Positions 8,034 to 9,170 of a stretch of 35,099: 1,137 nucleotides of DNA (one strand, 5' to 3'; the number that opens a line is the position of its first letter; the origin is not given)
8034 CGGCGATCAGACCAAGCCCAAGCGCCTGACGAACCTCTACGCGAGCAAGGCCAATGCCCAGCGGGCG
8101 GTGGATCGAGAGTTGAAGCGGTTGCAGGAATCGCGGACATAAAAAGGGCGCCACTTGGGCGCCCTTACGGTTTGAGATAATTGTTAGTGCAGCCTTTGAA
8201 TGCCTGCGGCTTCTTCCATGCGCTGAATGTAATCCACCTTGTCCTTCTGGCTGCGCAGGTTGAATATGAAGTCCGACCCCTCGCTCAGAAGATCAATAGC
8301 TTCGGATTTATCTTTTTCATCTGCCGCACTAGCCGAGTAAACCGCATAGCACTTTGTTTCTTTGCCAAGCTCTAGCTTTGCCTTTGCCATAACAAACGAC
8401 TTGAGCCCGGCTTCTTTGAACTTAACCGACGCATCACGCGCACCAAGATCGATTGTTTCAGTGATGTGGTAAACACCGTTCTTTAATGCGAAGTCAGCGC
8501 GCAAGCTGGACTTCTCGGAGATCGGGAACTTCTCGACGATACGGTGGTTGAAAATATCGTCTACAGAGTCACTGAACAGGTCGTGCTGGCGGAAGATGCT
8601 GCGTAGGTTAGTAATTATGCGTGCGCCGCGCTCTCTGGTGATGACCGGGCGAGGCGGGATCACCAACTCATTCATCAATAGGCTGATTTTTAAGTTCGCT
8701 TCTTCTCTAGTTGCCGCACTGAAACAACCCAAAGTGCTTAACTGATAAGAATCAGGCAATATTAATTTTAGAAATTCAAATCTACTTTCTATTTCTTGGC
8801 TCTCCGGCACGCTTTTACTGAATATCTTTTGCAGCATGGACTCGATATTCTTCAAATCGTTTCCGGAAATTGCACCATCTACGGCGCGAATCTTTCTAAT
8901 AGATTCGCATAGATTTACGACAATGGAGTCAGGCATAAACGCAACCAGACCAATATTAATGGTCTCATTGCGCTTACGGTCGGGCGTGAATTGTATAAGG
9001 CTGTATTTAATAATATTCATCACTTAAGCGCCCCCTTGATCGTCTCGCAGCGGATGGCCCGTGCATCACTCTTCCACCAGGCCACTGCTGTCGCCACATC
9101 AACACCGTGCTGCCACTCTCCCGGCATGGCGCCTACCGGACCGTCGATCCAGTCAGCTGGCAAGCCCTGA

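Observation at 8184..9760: Short HipA-like kinase coupled to a DUF3037-like protein in the post-D cargo slot: candidate uncharacterised prophage defence module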

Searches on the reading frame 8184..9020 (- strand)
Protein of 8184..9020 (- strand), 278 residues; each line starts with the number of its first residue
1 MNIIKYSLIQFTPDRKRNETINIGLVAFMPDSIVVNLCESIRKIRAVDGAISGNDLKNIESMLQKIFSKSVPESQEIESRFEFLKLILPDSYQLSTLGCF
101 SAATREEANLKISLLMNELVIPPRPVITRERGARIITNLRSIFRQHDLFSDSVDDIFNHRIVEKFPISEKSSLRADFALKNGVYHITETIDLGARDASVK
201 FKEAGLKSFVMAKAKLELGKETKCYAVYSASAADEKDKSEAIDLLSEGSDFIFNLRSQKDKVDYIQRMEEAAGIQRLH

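Call 3: search_protein_families(library=pfam, proteins=[window:8184-9020:-], max_evalue=1)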
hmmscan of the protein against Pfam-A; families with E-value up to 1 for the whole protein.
window:8184-9020:- (278 aa): 2 families
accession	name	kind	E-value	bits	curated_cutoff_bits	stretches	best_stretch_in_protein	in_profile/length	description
PF11236.13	DUF3037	-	2.3e-06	28.2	22.6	1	6-85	1-86/118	Protein of unknown function (DUF3037)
PF24583.1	DUF7610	-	0.18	12.5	27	1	56-88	5-43/79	Domain of unknown function (DUF7610)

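Call 4: search_protein_families(library=padloc, proteins=[window:8184-9020:-], max_evalue=1)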
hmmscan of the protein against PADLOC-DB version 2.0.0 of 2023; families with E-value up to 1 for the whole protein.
window:8184-9020:- (278 aa): 1 family
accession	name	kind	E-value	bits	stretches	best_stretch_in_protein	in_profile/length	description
PDLC04767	PDC-M66B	-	7.8e-07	26.8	1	1-81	1-80/281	-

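Call 5: search_protein_families(library=ncbifam, proteins=[window:8184-9020:-], max_evalue=1)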
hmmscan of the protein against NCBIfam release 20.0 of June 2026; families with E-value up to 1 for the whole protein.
window:8184-9020:- (278 aa): 0 families

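Call 6: search_protein_families(library=phrogs, proteins=[window:8184-9020:-], max_evalue=0.1)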
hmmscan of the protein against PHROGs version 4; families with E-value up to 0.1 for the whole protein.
window:8184-9020:- (278 aa): 1 family
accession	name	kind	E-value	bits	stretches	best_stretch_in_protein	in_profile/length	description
phrog_5137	-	unknown function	1.9e-62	212.6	1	1-271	2-278/279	-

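Call 21: find_homologous_proteins(query=window:8184-9020:-, max_evalue=0.001)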
Query window:8184-9020:- (278 aa): 43 proteins with E <= 0.001 among 1058 candidates.
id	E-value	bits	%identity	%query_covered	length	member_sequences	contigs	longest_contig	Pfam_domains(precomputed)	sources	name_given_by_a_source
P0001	5.3e-174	595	100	100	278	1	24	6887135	PF11236.14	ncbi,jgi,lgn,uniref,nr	ncbi:DUF3037 domain-containing protein [Pseudomonas aeruginosa]|jgi:hypothetical protein|uniref:DUF3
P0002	1.2e-173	594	100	100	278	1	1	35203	PF11236.14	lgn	-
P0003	1.3e-173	594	100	100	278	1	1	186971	PF11236.14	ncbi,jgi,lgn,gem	-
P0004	1.4e-173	594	100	100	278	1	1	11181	PF11236.14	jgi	-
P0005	1.8e-173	593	99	100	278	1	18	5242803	PF11236.14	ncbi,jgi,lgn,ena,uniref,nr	ncbi:DUF3037 domain-containing protein [Stutzerimonas stutzeri]|uniref:DUF3037 domain-containing pro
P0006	3.3e-173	592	99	100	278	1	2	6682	PF11236.14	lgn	-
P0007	4.6e-173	592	99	100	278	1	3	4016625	PF11236.14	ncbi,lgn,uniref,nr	ncbi:DUF3037 domain-containing protein [Stutzerimonas stutzeri]|uniref:DUF3037 domain-containing pro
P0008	9.2e-172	588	98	100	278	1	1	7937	PF11236.14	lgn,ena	-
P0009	1.8e-168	577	96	100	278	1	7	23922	PF11236.14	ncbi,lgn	-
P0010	6.8e-168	575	96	100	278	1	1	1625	PF11236.14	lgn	-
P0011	8.9e-168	575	96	100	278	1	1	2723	PF11236.14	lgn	-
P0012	2.4e-167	573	95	100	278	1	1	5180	PF11236.14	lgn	-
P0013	2.7e-167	573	96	100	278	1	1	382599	PF11236.14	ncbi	-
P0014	4.3e-167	572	96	100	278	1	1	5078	PF11236.14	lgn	-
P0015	6.0e-167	572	95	100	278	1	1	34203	PF11236.14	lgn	-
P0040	1.8e-118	413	67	100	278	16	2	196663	PF11236.14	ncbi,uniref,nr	ncbi:DUF3037 domain-containing protein [Pseudomonas sp. AU8050]|uniref:DUF3037 domain-containing pro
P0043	6.7e-38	149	37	97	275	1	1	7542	PF11236.14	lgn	-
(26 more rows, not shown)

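Call 22: find_encoding_contigs(protein=P0001, flank=8000, max_places=8)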
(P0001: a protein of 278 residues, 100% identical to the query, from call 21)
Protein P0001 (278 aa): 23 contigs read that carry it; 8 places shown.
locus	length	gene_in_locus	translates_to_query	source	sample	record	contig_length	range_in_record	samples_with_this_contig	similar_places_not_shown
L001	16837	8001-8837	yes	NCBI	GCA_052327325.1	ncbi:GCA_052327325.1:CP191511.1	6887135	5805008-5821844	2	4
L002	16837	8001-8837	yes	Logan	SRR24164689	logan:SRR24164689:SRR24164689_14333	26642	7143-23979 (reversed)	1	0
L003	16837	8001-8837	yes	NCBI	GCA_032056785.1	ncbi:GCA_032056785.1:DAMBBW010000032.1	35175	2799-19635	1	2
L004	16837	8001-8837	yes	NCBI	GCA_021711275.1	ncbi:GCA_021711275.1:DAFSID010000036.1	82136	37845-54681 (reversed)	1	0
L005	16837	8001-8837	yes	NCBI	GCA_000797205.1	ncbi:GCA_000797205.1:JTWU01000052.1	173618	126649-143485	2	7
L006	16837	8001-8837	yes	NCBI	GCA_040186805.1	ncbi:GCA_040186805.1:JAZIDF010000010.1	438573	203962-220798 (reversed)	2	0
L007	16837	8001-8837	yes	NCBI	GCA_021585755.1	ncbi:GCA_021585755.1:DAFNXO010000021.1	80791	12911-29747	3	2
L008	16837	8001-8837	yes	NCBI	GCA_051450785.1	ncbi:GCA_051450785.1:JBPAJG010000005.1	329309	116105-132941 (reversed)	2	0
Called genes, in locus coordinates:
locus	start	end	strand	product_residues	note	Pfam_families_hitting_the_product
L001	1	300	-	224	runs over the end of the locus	-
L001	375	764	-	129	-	-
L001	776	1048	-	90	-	-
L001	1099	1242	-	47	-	-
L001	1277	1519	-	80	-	PF05930:Phage_AlpA, PF12728:HTH_17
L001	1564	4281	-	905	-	PF13155:Toprim_2 (weak), PF13362:Toprim_3 (weak)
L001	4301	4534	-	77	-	-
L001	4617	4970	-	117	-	-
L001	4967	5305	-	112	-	PF04606:Ogr_Delta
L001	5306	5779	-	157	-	PF06892:Phage_CP76 (weak)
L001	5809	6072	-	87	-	-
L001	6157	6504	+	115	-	-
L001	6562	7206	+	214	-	-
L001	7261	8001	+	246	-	PF20613:HipA_2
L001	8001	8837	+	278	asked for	PF11236:DUF3037 (weak)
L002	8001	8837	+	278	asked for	PF11236:DUF3037 (weak)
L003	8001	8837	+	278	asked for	PF11236:DUF3037 (weak)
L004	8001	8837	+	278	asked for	PF11236:DUF3037 (weak)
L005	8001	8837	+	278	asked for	PF11236:DUF3037 (weak)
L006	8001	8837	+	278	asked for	PF11236:DUF3037 (weak)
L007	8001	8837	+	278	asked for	PF11236:DUF3037 (weak)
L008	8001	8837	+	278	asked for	PF11236:DUF3037 (weak)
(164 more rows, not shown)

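Call 25: find_encoding_contigs(protein=P0043, flank=6000, max_places=4)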
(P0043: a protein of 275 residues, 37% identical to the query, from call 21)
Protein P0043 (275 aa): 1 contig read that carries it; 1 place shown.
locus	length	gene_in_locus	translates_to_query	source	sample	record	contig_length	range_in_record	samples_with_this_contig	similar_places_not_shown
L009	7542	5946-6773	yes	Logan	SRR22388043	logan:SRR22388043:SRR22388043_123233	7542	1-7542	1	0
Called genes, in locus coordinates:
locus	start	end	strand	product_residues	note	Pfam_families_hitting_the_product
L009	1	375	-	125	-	?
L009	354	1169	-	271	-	PF01844:HNH, PF14279:HNH_5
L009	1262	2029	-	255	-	-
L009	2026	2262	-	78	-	-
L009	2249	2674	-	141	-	-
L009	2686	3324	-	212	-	-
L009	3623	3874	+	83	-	-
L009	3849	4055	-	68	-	-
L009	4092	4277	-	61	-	-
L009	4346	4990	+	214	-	PF12844:HTH_19 (weak), PF13560:HTH_31 (weak), PF01381:HTH_3 (weak), PF00717:Peptidase_S24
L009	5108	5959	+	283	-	PF07804:HipA_C (faint), PF20613:HipA_2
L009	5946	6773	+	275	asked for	PF11236:DUF3037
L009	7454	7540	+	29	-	?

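Call 26: find_encoding_contigs(protein=P0040, flank=6000, max_places=3)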
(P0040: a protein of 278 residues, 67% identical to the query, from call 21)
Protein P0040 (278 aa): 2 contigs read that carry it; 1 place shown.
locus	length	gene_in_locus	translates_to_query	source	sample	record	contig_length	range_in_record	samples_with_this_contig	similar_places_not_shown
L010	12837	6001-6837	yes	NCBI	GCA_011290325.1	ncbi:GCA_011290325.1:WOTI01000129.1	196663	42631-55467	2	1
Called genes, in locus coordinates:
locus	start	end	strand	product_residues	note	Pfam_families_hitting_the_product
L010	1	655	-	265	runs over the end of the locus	-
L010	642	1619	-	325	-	-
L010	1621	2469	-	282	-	PF02498:Bro-N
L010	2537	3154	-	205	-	-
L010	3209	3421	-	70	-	PF15943:YdaS_toxin, PF01381:HTH_3 (weak)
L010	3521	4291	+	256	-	PF00717:Peptidase_S24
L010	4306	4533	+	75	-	-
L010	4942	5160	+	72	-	-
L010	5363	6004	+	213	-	-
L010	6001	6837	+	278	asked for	PF11236:DUF3037 (weak)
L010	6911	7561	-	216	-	PF05036:SPOR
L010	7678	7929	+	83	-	PF07867:DUF1654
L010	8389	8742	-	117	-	-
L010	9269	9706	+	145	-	-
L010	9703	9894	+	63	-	-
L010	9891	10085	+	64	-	-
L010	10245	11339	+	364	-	-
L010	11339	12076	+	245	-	-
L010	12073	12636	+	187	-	PF05565:Sipho_Gp157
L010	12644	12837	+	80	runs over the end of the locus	-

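Call 27: find_encoding_contigs(protein=P0005, flank=6000, max_places=3)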
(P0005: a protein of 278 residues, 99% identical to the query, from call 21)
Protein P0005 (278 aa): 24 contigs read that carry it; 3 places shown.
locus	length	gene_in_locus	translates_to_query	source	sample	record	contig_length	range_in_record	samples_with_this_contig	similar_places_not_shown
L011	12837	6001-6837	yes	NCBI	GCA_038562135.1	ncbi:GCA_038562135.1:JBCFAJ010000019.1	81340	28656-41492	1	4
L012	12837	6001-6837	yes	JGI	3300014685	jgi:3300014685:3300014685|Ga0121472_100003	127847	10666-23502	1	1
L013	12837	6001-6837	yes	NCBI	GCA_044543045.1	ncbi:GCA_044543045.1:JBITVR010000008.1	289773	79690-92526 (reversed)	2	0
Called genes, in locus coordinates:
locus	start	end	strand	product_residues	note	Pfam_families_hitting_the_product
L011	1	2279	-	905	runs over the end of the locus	PF13155:Toprim_2 (weak), PF13362:Toprim_3 (weak)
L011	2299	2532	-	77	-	-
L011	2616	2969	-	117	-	-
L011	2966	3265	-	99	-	PF04606:Ogr_Delta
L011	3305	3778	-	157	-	PF06892:Phage_CP76 (weak)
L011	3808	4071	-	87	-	-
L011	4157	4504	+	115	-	PF13560:HTH_31 (weak)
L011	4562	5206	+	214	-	-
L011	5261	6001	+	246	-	PF20613:HipA_2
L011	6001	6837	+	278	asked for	PF11236:DUF3037 (weak)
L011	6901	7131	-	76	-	-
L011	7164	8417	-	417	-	PF05954:Phage_GPD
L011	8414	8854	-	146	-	PF06995:Phage_P2_GpU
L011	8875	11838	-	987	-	PF10145:PhageMin_Tail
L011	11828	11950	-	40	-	PF06528:Phage_P2_GpE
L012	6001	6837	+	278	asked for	PF11236:DUF3037 (weak)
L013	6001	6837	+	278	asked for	PF11236:DUF3037 (weak)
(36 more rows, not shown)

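Call 32: find_homologous_proteins(query=A1, max_evalue=0.001)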
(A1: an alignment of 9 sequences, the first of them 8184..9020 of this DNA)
Query A1 (9 sequences) (278 aa, profile of the alignment): 135 proteins with E <= 0.001 among 7061 candidates; the best 120 are listed.
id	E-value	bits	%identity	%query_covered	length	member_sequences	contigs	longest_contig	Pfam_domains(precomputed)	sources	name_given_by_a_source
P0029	2.7e-155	534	79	100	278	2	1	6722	PF11236.14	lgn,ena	-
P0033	1.6e-154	531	75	100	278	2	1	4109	PF11236.14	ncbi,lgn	ncbi:hypothetical protein FQZ97_571070 [compost metagenome]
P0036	2.7e-153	527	74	100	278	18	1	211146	-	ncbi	ncbi:DUF3037 domain-containing protein [Pseudomonas aeruginosa]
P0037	2.1e-152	524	73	100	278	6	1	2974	PF11236.14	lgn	-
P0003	7.9e-152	523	100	100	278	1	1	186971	PF11236.14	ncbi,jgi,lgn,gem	-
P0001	1.0e-151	522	100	100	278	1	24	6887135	PF11236.14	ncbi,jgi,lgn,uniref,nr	ncbi:DUF3037 domain-containing protein [Pseudomonas aeruginosa]|jgi:hypothetical protein|uniref:DUF3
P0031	1.3e-151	522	77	100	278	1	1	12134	PF11236.14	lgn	-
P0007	1.5e-151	522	99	100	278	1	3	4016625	PF11236.14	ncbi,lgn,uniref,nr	ncbi:DUF3037 domain-containing protein [Stutzerimonas stutzeri]|uniref:DUF3037 domain-containing pro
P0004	1.6e-151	522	100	100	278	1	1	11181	PF11236.14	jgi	-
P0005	2.0e-151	521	99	100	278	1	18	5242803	PF11236.14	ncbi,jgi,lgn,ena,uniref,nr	ncbi:DUF3037 domain-containing protein [Stutzerimonas stutzeri]|uniref:DUF3037 domain-containing pro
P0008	3.2e-151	521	98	100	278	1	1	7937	PF11236.14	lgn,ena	-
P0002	4.3e-151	520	100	100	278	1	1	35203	PF11236.14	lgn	-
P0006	4.3e-151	520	99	100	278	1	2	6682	PF11236.14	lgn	-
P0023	8.8e-151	519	83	100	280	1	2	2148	PF11236.14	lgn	-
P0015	1.2e-150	519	95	100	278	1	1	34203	PF11236.14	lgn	-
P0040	2.8e-147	508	67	100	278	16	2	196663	PF11236.14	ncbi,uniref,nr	ncbi:DUF3037 domain-containing protein [Pseudomonas sp. AU8050]|uniref:DUF3037 domain-containing pro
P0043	1.0e-117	411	37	97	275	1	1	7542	PF11236.14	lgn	-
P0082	9.4e-76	273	33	97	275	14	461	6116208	PF11236.14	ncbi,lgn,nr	ncbi:DUF3037 domain-containing protein [Pseudomonas savastanoi pv. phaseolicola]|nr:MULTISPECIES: DU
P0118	2.6e-65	239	32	98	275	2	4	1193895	PF11236.14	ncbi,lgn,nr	ncbi:hypothetical protein ACX03_02390 [Vibrio parahaemolyticus]|nr:hypothetical protein ACX03_02390 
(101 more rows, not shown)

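Call 33: search_protein_representatives(protein=window:8184-9020:-)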
Query: 278 residues. Proteins with E-value up to 0.001 (for the whole library): 347; up to 1e-10: 252; up to 1e-30: 35. The best 150 are listed.
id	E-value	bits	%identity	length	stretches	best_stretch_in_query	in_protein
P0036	8.0e-130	448.5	74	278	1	1-278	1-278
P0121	4.4e-42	161.1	33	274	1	4-273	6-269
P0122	1.3e-39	153.0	35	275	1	4-273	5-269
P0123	1.4e-38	149.7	36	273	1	4-273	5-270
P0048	2.0e-38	149.2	34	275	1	5-272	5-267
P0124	2.7e-38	148.7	32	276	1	4-277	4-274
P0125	3.0e-38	148.6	33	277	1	2-275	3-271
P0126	4.4e-37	144.8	31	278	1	4-275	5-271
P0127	6.0e-37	144.3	33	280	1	4-275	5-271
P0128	1.3e-36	143.2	34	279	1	4-273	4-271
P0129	1.9e-36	142.7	36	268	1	4-271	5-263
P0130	8.5e-36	140.5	32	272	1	2-268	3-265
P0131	5.2e-35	138.0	37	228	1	4-232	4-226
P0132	5.7e-35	137.8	32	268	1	2-274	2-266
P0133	5.9e-35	137.8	30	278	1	2-274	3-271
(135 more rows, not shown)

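Call 36: search_protein_families(library=padloc, alignment_id=A2, max_evalue=0.001)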
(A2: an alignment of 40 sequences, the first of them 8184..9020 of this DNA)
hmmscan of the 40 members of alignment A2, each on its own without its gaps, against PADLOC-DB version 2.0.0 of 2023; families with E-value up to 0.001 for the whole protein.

A. member 1, window:8184-9020:- (278 aa): 1 family
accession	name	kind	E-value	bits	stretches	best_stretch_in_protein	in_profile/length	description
PDLC04767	PDC-M66B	-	7.8e-07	26.8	1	1-81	1-80/281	-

B. families by the number of members that match (of 40 scanned): 1 family
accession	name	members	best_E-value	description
PDLC04767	PDC-M66B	40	2.3e-14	-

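Call 37: search_protein_families(library=pfam, alignment_id=A2, max_evalue=0.1)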
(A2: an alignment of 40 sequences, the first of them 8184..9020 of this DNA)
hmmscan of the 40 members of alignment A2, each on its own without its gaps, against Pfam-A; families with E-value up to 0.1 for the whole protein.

A. member 1, window:8184-9020:- (278 aa): 1 family
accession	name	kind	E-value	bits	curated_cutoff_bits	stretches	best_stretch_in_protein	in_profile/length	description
PF11236.13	DUF3037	-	2.3e-06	28.2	22.6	1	6-85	1-86/118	Protein of unknown function (DUF3037)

B. families by the number of members that match (of 40 scanned): 26 families (the first 25 are shown)
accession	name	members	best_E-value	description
PF11236.13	DUF3037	40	2.8e-11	Protein of unknown function (DUF3037)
PF17681.6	GCP_N_terminal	2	0.0042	Gamma tubulin complex component N-terminal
PF04099.18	Sybindin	2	0.0052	Sybindin-like family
PF16264.11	SatD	2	0.0083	SatD family (SatD)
PF09508.16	Lact_bio_phlase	2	0.03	Lacto-N-biose phosphorylase N-terminal TIM barrel domain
PF15082.11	DUF4549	1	0.0069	Domain of unknown function (DUF4549)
PF23152.1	GDH_2nd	1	0.016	NAD-specific glutamate dehydrogenase, second domain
PF23326.1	UBL_UBAC1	1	0.019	UBAC1 UBL-like domain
PF20033.5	DUF6438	1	0.021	Domain of unknown function (DUF6438)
PF17585.7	Phage_Arf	1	0.022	Accessory recombination function protein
PF15565.11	Imm30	1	0.032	Immunity protein 30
PF04849.18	HAP1_N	1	0.036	HAP1 N-terminal conserved region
PF22131.1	CjCas9_PI_CTD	1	0.051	CRISPR-associated endonuclease CjCas9 PI-CTD domain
PF19269.4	Anticodon_2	1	0.051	Anticodon binding domain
PF18819.6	MuF_C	1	0.057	Phage MuF-C-terminal domain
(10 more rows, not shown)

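Call 43: predict_structure(alignment_id=A2)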
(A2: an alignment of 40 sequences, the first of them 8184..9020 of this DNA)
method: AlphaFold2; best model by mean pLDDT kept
length: 278 residues; sequences in the alignment: 40
mean_pLDDT: 85.0   pTM: 0.53
mean pLDDT of the five models: 85.0, 84.4, 84.0, 83.2, 80.3
residues with pLDDT >= 90: 144; 70-90: 94; 50-70: 29; < 50: 11
segments of 3 or more residues with pLDDT < 50: 124-132
pLDDT, mean of each block of 10 residues (from residue 1): 89 71 88 84 64 75 77 68 83 90 92 88 46 76 94 94 92 94 96 82 94 95 96 90 94 95 96 74
secondary structure, 60 per line:
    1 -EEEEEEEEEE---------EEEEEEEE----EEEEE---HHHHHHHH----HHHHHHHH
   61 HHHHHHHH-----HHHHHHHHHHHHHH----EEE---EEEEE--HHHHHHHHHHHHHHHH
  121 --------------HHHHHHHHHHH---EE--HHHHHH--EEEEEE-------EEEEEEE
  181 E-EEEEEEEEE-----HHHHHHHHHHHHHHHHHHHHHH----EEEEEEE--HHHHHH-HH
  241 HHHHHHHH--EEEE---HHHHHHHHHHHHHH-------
elements in order: E2-11 E21-28 E33-37 H41-48 H53-68 H74-87 E92-94 E98-102 H105-120 H135-145 H153-158 E161-166 E174-181 E183-191 H197-218 E223-229 H232-237 H239-248 E251-254 H258-271

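Call 47: fold_search(model_id=the predicted structure, library=pdb)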
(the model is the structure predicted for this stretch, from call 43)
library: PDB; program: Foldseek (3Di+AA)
matches with E <= 10: 913; with E <= 0.001: 0
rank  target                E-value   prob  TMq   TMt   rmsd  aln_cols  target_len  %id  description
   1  3bm3_A                1.2e-02  0.93  0.30  0.32  13.3       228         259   10  Restriction endonuclease PspGI-substrate DNA complex (released 2008-09-16)
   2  8q3z_A                2.2e-02  0.98  0.24  0.16   4.5       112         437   17  Crystal structure of cA4-bound Can2 from Thermoanaerobacter brockii (released 2023-11-22)
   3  6wmb_A                2.7e-02  0.14  0.17  0.14  18.9       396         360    9  Crystal structure of a soluble variant of full-length human APOBEC3G (pH 8.0) (released 2020-12-23)
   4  8z4i_B                3.0e-02  0.99  0.30  0.22   3.9       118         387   12  crystal structure of Cdn1 in complex with cA3 (released 2026-02-04)
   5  9ibq_A                3.0e-02  0.72  0.32  0.31  14.1       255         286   12  Structure of BstEII with DNA substrate (released 2026-03-04)
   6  8q43_A                3.9e-02  0.96  0.24  0.17   4.3       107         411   16  Crystal structure of cA4-bound Can2 (E341A) in complex with oligo-C DNA (released 2023-11-22)
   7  8q41_B                3.9e-02  0.96  0.24  0.17   4.4       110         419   17  Crystal structure of Can2 (E341A) bound to cA4 and TTTAAA ssDNA (released 2023-11-22)
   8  1euc_B                4.4e-02  0.16  0.21  0.16  15.4       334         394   11  CRYSTAL STRUCTURE OF DEPHOSPHORYLATED PIG HEART, GTP-SPECIFIC SUCCINYL-COA SYNTHETASE (released 2000-07-27)
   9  6hxi_C                4.9e-02  0.23  0.26  0.19  18.0       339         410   10  Structure of ATP citrate lyase from Methanothrix soehngenii in complex with citrate and coenzyme A (released 2019-04-10)
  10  9u49_A                5.6e-02  0.96  0.30  0.22   5.1       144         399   14  crystal structure of Cdn1 in complex with cA4 (released 2026-02-04)
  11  5huh_A                5.6e-02  0.57  0.19  0.20  13.0       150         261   16  Crystal Structure of NadE from Streptococcus pyogenes (released 2017-01-25)
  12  5huh_B                6.3e-02  0.60  0.19  0.20  13.2       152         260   15  Crystal Structure of NadE from Streptococcus pyogenes (released 2017-01-25)
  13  6poe_A                6.3e-02  0.09  0.17  0.06  17.3       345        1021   10  Structure of ACLY in complex with CoA (released 2019-12-25)
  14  6hxi_A                6.7e-02  0.20  0.25  0.19  14.7       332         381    8  Structure of ATP citrate lyase from Methanothrix soehngenii in complex with citrate and coenzyme A (released 2019-04-10)
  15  8q3y_A                7.5e-02  0.95  0.25  0.17   4.0       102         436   18  Crystal structure of apo Can2 from Thermoanaerobacter brockii (released 2023-11-22)
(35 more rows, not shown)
